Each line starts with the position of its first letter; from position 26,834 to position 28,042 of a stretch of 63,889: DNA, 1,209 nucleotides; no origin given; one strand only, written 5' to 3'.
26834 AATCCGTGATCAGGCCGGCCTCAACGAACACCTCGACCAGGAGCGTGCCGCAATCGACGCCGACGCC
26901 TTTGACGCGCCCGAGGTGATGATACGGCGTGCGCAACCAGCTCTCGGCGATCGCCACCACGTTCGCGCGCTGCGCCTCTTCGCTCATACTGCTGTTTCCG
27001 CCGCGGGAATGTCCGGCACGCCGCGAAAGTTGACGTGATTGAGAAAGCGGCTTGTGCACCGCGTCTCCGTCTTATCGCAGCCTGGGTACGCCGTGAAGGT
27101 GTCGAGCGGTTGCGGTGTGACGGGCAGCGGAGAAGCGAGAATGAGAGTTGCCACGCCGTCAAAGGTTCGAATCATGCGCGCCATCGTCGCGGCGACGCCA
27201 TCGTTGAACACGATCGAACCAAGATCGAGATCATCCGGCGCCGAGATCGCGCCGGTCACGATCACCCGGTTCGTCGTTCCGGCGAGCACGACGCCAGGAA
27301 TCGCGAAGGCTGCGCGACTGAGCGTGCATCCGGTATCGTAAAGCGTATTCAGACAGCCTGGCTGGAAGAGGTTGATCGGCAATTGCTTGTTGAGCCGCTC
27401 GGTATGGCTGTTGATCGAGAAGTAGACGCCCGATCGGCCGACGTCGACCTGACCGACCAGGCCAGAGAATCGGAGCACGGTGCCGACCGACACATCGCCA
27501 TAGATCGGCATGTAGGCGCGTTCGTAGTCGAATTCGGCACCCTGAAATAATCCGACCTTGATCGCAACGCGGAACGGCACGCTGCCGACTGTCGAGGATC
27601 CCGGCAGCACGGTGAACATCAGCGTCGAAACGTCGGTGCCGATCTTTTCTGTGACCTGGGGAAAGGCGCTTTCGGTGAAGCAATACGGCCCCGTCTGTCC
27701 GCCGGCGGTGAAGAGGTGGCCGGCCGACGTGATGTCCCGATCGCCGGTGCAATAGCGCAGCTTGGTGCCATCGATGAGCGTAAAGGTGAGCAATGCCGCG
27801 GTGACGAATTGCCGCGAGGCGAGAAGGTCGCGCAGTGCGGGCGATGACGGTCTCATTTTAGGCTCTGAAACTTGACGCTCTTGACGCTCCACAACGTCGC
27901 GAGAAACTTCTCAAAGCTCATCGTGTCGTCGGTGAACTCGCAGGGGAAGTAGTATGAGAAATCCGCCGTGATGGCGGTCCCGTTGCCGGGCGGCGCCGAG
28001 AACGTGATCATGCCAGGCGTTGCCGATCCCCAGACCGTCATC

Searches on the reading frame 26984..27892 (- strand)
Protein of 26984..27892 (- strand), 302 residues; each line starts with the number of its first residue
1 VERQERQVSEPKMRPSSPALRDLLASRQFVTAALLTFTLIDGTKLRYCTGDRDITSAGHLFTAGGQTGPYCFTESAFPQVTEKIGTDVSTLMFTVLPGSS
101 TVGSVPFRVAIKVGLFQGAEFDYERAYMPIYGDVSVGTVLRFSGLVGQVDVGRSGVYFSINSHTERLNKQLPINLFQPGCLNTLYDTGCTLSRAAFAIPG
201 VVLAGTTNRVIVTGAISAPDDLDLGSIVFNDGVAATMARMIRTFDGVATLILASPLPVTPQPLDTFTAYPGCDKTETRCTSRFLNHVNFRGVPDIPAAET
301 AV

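Call 109: search_protein_families(library=pfam, proteins=[window:26984-27892:-], max_evalue=0.001)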
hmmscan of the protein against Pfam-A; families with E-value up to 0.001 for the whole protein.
window:26984-27892:- (302 aa): 2 families
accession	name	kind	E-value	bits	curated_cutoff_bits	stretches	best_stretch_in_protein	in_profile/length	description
PF09931.15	Phage_phiJL001_Gp84_N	-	1.7e-26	93.7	26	1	17-191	1-159/160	Baseplate hub protein, N-terminal attachment domain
PF09356.15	Phage_BR0599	-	1.2e-16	61.2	22.9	1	224-297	5-78/80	Phage conserved hypothetical protein BR0599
